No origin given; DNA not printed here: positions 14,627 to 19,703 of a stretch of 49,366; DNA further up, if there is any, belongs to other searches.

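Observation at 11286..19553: Candidate undescribed envelope-sensing module: ECF-like sigma, PT-repeat membrane protein and LysM-SARP membrane regulator diverging from an 8-domain LPFTG adhesin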

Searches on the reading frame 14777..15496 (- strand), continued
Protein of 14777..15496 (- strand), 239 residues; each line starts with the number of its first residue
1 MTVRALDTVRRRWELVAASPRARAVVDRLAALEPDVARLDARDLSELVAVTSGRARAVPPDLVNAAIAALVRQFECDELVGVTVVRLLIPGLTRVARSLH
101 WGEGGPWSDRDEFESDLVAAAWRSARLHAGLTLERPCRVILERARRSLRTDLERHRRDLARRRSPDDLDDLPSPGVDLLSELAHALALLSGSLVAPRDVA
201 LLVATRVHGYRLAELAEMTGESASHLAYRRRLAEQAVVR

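Call 86: fold_search(model_id=the predicted structure, library=pdb)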
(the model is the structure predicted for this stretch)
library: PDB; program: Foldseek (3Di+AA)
matches with E <= 10: 165; with E <= 0.001: 0
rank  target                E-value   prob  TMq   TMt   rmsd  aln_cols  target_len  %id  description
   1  8hkc_E                2.9e-02  0.92  0.25  0.24  25.6       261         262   13  Cryo-EM structure of E. coli RNAP sigma32 complex (released 2023-05-31)
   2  9m9e_F                3.2e-02  0.94  0.23  0.29  18.9       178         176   19  Structural Basis of Pausing During Transcription Initiation in Mycobacterium tuberculosis (released 2026-01-14)
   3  4nqw_A                7.5e-02  0.98  0.26  0.38  12.0       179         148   12  Structure of Mycobacterium tuberculosis extracytoplasmic function sigma factor SigK in complex with the cytosolic doma (released 2014-01-22)
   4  9m98_F                7.9e-02  0.93  0.24  0.32  24.2       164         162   21  Structural Basis of Pausing During Transcription Initiation in Mycobacterium tuberculosis (released 2026-01-14)
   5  6dv9_F                1.1e-01  0.85  0.22  0.29  23.2       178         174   18  Crystal structure of Mycobacterium tuberculosis transcription initiation complex(ECF sigma factor L) containing 5nt RN (released 2019-02-20)
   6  6kop_F                1.4e-01  0.77  0.20  0.29  23.9       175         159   18  Mycobacterium tuberculosis initial transcription complex comprising sigma H and 5'-OH RNA of 9 nt (released 2020-03-11)
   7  8z6g_B                1.6e-01  0.87  0.25  0.33  16.9       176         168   17  the AlgU-MucAcyto complex structure in Pseudomonas aeruginosa (released 2024-05-08)
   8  6koq_F                2.0e-01  0.77  0.20  0.31  23.3       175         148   15  Mycobacterium tuberculosis initial transcription complex comprising sigma H and 5'-OH RNA of 10 nt (released 2020-03-11)
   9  6pfv_G                2.4e-01  0.69  0.26  0.28  13.2       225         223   16  Structure of S. venezuelae RisG-WhiG-c-di-GMP complex: orthorhombic crystal form (released 2019-11-13)
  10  6jcy_F                2.4e-01  0.60  0.20  0.29  23.8       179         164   20  Mycobacterium tuberculosis RNA polymerase transcription initiation open complex with a chimeric ECF sigma factor sigH/ (released 2019-05-29)
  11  9ukp_F                2.5e-01  0.35  0.20  0.15  24.4       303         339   14  CryoEM structure of the T.thermophilus transcription initiation complex bound to Ap4A-C, -1 dC in the template DNA str (released 2025-10-22)
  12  1or7_A                2.6e-01  0.82  0.28  0.35  16.4       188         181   15  Crystal Structure of Escherichia coli sigmaE with the Cytoplasmic Domain of its Anti-sigma RseA (released 2003-04-15)
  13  9uma_F                2.6e-01  0.30  0.21  0.16  23.3       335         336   11  CryoEM structure of T.thermophilus transcription initiation complex bound to Gp4A-C, -1 dA in the template DNA strand (released 2025-10-22)
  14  9ukt_F                2.7e-01  0.28  0.21  0.16  22.9       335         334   11  CryoEM structure of the T.thermophilus transcription initiation complex bound to Gp4A-C-U and CTP, -1 dC in the templa (released 2025-10-22)
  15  9ujk_F                2.9e-01  0.33  0.21  0.15  23.9       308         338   14  CryoEM structure of the T.thermophilus transcription initiation complex in the presence of ATP (released 2025-10-22)
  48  4cxf_A                1.3e+00  0.51  0.26  0.38  13.9       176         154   20  Structure of CnrH in complex with the cytosolic domain of CnrY (released 2014-04-30)
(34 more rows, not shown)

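Call 90: search_protein_families(library=pfam, proteins=[L033:2-3643:-, L033:5349-6302:-, L032:7533-9071:+, L031:1-1452:-, L030:2-1735:-, L032:16444-18123:+, L032:13556-14182:+], max_evalue=0.01)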
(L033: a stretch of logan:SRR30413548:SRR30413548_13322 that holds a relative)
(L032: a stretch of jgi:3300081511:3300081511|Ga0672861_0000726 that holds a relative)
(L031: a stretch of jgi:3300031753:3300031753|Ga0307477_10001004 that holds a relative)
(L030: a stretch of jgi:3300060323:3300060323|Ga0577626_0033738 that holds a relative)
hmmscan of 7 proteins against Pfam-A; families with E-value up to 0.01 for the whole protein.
L033:2-3643:- (1214 aa): 7 families
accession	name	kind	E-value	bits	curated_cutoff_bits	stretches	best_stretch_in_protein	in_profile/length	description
PF05345.18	He_PIG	-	8.4e-18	65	24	2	348-430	1-95/96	Putative Ig domain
PF25021.1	TEN_NHL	-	1.6e-16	60.7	27.1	2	459-557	256-356/357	Teneurin NHL domain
PF16640.11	Big_3_5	-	6.7e-14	52.7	35.5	3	998-1078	1-78/88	Bacterial Ig-like domain (group 3)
PF01436.27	NHL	-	5.6e-12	45.5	20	2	600-618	4-22/28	NHL repeat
PF20067.5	SSL_N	-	4.3e-05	23.7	18.9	0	531-555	21-45/46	Strictosidine synthase-like, N-terminal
PF13449.12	Phytase-like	-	0.0009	19.7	27.6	1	467-567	7-103/284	Esterase-like activity of phytase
PF00801.26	PKD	-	0.0084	16.5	23.5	0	866-886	55-75/80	PKD domain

L033:5349-6302:- (317 aa): 0 families

L032:7533-9071:+ (512 aa): 1 family
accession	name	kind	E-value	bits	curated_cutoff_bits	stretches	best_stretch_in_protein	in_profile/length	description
PF00188.32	CAP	-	3.1e-05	25.2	21.1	1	62-176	3-116/117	Cysteine-rich secretory protein family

L031:1-1452:- (484 aa): 1 family
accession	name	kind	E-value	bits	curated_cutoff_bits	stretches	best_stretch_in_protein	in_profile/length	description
PF00188.32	CAP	-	1.2e-06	29.8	21.1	1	79-192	2-115/117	Cysteine-rich secretory protein family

L030:2-1735:- (578 aa): 2 families
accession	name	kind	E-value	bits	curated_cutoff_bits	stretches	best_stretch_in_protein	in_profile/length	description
PF14559.12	TPR_19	-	9e-06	26.4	25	0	309-342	4-37/68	Tetratricopeptide repeat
PF13428.12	TPR_14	-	0.009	17.1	23.5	0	302-339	7-44/44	Tetratricopeptide repeat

L032:16444-18123:+ (559 aa): 3 families
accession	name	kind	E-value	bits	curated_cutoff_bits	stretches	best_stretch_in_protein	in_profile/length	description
PF04545.22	Sigma70_r4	-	9.7e-11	41.5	24.1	1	33-81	4-50/50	Sigma-70, region 4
PF16509.11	KORA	-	0.0043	17.7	26.7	0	34-82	15-61/84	TrfB plasmid transcriptional repressor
PF13560.12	HTH_31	-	0.0059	17.3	27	0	505-527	36-59/64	Helix-turn-helix domain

L032:13556-14182:+ (208 aa): 0 families

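Call 96: find_related_loci(query=A10, collection=metagenome_contigs, flank=9000)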
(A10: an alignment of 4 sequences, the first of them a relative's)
Query A10 (908 aa) in metagenome_contigs; peptide patterns used: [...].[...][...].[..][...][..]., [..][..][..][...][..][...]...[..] (x = any residue, [..] = any of these).
550 stretches matched a pattern; 27 encode a relative of the query (tblastn E <= 1e-3); 27 distinct loci.
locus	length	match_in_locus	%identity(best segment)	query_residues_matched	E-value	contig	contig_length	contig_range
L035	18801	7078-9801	100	1-908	0e+0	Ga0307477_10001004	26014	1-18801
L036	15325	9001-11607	39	38-885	5e-139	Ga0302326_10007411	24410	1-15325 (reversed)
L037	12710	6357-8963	39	38-885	5e-139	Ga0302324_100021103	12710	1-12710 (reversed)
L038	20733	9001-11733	38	4-885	1e-137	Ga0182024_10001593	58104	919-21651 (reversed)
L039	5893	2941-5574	40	24-885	9e-138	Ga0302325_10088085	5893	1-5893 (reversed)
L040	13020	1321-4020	38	8-885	1e-136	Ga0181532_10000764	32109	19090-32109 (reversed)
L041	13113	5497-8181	40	18-889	2e-135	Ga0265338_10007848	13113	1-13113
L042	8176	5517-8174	38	4-868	7e-130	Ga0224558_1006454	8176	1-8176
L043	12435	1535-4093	38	58-885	7e-121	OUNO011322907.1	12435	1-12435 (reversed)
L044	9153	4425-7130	39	31-890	3e-109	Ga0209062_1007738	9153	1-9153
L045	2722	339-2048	40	326-885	1e-106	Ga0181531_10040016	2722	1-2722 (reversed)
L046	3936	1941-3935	37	44-675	7e-87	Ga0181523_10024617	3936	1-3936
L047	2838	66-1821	40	318-886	4e-87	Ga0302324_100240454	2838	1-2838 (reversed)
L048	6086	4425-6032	37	31-569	8e-59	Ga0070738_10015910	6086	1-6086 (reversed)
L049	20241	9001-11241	34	52-886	7e-35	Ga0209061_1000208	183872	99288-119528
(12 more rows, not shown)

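Call 109: search_dna_similar(query=window:14777-15496:-, collection=plasmids, mode=protein, max_evalue=0.01, max_rows=12)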
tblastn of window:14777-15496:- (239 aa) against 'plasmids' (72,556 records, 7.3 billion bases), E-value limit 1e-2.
No match.

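Call 118: search_solved_structures(query=L038:6781-8187:+, max_evalue=0.01)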
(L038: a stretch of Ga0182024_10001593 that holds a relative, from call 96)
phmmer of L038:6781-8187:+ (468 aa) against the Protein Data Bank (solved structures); distinct sequences matched with E-value up to 0.01: 1.
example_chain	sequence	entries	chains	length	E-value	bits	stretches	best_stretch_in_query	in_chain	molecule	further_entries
4ag5_A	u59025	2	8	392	3.5e-10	42.6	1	72-449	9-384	TYPE IV SECRETORY PATHWAY VIRB4 COMPONENTS-LIKE PROTEIN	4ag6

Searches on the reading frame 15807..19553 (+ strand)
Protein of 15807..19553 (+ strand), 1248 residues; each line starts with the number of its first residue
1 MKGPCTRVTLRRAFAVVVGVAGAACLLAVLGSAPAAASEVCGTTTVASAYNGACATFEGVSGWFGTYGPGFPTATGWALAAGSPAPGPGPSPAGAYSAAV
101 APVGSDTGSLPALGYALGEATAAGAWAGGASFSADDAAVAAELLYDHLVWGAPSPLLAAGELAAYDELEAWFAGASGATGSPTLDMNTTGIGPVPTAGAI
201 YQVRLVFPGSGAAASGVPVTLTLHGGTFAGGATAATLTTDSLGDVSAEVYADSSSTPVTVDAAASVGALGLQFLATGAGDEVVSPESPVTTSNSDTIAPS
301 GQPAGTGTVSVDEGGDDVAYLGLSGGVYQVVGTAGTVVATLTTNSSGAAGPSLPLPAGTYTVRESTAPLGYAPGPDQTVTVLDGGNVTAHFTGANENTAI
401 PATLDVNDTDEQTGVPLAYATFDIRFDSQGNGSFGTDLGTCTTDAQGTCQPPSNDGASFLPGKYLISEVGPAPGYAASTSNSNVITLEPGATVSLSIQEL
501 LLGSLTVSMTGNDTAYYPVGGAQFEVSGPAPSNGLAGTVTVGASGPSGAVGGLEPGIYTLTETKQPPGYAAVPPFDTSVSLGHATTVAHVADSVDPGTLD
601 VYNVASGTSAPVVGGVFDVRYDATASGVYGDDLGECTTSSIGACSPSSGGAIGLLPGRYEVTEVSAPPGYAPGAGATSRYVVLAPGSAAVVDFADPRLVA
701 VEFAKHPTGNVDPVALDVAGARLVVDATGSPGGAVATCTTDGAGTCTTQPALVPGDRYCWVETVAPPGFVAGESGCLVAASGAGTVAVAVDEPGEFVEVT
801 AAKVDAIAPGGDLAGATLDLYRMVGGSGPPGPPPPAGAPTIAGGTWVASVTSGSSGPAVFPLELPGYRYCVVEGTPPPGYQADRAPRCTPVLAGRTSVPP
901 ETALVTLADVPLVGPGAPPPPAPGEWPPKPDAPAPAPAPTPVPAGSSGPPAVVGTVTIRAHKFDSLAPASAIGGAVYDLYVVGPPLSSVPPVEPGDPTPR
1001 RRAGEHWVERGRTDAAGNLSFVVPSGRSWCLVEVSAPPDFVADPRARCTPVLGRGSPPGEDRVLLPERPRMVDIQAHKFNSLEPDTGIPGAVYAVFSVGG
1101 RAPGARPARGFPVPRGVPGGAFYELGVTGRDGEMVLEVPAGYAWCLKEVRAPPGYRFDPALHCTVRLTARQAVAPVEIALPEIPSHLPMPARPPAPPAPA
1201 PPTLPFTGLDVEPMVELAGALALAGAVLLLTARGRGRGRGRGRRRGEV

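Call 5: search_protein_families(library=pfam, proteins=[window:15807-19553:+], max_evalue=1)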
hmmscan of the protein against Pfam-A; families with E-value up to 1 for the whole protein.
window:15807-19553:+ (1248 aa): 1 family
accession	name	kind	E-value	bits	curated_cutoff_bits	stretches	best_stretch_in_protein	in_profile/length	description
PF17802.7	SpaA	-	8.7e-46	154.5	23.1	7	323-388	16-84/91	Prealbumin-like fold domain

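Call 6: search_protein_families(library=ncbifam, proteins=[window:15807-19553:+], max_evalue=1)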
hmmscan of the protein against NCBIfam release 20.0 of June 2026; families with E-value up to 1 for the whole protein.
window:15807-19553:+ (1248 aa): 1 family
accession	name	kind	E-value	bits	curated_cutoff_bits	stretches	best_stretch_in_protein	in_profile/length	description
NF033396.0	pilus_ancill_1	equivalog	0.021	13.2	600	0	548-589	307-348/737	pilus ancillary protein 1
